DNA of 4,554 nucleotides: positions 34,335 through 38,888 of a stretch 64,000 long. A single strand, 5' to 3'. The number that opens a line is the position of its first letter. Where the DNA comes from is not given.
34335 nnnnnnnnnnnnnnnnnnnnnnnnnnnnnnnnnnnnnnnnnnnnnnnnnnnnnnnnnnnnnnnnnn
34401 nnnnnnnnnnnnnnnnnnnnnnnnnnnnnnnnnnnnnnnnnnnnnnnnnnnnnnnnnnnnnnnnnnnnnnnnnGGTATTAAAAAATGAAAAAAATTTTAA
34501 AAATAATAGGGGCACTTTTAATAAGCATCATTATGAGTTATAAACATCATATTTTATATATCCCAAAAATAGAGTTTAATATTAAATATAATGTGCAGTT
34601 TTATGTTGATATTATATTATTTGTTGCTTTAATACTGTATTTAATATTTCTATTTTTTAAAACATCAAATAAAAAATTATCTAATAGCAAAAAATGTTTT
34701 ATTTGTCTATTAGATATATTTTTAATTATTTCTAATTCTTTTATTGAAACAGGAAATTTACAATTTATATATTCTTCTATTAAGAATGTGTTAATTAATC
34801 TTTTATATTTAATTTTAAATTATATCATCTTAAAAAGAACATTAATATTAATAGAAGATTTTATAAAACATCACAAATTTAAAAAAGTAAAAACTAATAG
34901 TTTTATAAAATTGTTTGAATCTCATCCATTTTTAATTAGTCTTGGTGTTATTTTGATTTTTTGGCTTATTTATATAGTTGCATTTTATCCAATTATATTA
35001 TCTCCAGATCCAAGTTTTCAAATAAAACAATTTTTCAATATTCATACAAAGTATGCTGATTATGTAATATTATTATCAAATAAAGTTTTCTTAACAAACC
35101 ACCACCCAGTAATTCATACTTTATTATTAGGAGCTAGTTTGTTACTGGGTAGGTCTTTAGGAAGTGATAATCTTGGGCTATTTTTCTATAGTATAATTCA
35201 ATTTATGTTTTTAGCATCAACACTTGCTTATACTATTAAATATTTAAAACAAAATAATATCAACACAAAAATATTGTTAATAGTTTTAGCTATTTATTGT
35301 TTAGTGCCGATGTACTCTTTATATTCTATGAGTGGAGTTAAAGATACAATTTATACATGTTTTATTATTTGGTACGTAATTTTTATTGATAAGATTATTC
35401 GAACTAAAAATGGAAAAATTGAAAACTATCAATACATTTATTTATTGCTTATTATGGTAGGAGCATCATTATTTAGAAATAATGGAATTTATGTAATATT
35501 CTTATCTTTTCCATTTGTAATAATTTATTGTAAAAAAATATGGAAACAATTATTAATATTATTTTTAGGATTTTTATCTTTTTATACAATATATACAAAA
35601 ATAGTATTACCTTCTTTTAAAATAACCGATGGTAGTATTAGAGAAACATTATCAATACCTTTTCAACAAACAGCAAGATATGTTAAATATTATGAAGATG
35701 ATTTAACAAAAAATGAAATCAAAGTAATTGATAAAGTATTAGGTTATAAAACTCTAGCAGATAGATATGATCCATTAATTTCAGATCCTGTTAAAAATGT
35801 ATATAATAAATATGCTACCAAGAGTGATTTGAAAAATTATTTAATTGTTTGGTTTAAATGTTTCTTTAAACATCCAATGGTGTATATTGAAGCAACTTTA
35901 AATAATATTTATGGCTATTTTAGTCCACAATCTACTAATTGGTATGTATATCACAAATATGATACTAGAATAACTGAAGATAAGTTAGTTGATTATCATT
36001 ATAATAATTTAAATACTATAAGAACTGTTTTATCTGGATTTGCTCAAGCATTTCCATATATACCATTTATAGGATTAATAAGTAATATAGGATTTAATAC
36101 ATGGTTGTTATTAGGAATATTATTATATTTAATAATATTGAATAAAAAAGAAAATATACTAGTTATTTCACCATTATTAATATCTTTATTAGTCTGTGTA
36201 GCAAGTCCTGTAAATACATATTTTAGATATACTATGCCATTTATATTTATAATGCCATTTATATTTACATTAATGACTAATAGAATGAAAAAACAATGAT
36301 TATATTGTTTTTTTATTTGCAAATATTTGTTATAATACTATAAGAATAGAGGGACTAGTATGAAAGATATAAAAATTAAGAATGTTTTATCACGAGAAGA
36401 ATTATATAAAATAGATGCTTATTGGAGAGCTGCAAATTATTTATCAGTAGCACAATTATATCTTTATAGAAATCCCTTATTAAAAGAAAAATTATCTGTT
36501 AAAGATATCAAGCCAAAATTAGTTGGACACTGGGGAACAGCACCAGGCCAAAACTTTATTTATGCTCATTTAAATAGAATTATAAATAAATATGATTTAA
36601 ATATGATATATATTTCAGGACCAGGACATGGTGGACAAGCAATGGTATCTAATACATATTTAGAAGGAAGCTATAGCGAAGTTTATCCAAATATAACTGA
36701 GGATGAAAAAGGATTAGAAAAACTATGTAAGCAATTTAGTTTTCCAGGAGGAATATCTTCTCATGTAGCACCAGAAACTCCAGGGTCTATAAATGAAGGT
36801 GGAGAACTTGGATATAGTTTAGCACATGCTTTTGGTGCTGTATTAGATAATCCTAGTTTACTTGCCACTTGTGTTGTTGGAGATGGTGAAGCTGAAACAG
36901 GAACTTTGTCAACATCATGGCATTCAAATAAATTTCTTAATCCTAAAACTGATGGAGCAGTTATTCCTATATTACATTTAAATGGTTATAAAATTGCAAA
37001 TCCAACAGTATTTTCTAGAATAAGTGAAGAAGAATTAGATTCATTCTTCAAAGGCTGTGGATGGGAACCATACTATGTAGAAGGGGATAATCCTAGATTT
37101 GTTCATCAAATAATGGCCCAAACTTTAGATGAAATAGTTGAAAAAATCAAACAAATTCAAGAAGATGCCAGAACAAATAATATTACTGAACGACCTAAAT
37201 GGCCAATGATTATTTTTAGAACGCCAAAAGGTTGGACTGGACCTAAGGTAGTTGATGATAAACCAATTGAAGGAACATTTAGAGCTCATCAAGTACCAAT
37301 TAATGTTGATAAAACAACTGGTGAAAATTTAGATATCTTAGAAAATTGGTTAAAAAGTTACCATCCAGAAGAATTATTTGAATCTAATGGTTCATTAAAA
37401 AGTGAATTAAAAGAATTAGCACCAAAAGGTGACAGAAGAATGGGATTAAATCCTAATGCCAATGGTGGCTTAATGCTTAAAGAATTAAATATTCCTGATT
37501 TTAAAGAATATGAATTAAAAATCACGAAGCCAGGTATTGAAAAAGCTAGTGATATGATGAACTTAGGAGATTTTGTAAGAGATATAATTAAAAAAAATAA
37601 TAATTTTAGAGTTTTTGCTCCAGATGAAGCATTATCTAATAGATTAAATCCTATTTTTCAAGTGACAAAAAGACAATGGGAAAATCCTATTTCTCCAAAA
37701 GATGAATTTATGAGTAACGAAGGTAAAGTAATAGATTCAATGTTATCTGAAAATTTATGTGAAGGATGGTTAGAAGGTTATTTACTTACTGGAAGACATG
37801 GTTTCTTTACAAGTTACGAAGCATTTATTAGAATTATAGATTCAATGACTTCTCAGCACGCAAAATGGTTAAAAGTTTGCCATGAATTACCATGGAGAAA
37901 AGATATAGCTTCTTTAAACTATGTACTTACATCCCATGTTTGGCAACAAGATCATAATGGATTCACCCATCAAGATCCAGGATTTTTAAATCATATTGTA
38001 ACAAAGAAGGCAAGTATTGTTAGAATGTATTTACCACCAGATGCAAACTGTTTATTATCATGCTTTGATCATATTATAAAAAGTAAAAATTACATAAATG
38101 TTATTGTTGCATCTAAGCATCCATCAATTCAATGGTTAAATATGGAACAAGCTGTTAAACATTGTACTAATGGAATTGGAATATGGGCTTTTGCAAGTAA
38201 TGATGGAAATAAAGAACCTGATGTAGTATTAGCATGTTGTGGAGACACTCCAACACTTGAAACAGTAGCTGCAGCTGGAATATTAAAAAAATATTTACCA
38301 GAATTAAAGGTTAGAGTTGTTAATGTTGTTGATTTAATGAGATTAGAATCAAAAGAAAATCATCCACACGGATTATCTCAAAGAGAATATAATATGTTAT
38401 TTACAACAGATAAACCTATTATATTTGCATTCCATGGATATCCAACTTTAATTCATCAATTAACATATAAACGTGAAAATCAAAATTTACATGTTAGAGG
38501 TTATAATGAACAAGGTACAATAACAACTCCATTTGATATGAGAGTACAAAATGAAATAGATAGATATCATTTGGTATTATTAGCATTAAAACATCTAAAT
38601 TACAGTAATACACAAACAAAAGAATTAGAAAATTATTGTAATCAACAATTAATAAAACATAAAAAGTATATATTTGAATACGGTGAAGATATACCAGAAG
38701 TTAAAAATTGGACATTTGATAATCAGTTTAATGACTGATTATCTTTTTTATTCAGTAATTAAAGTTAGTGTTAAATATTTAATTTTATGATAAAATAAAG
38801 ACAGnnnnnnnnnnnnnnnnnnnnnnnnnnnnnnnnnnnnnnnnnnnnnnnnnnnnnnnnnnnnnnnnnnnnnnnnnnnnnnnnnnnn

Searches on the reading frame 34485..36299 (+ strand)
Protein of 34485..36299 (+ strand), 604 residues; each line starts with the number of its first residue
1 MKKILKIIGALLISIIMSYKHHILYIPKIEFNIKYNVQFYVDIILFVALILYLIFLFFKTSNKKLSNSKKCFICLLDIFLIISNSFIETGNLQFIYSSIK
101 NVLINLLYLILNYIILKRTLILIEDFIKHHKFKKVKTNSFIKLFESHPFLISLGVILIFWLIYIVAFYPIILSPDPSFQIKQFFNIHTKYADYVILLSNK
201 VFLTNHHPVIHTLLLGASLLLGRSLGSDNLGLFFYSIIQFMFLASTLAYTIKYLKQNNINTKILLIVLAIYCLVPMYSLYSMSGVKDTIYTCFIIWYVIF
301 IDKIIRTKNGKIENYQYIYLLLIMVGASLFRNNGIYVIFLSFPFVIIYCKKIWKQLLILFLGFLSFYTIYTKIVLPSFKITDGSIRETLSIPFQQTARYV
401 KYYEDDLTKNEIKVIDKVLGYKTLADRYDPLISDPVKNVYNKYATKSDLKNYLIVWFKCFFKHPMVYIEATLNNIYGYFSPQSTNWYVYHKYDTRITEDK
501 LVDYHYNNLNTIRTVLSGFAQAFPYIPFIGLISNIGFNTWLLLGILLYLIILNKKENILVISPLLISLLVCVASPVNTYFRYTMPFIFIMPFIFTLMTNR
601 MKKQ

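Call 62: search_protein_families(library=pfam, proteins=[window:34485-36299:+], max_evalue=0.00001)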
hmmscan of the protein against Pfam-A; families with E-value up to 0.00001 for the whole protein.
window:34485-36299:+ (604 aa): 1 family
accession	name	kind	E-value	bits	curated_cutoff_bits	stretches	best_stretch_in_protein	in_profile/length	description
PF19484.4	DUF6020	-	1.7e-70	238.5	28.3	1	198-598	177-591/604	Family of unknown function (DUF6020)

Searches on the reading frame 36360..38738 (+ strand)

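Call 62: search_protein_families(library=pfam, proteins=[window:36360-38738:+], max_evalue=0.00001)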
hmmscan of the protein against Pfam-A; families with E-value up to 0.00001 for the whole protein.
window:36360-38738:+ (792 aa): 3 families
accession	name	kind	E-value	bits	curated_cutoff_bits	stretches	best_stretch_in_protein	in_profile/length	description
PF09364.15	XFP_N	-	1.5e-184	613.3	23.7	1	11-371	3-363/364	XFP N-terminal domain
PF09363.15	XFP_C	-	9.8e-91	303.1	23.4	1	586-785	1-201/202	XFP C-terminal domain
PF03894.20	XFP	-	5e-82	274.4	22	1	401-575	2-177/177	D-xylulose 5-phosphate/D-fructose 6-phosphate phosphoketolase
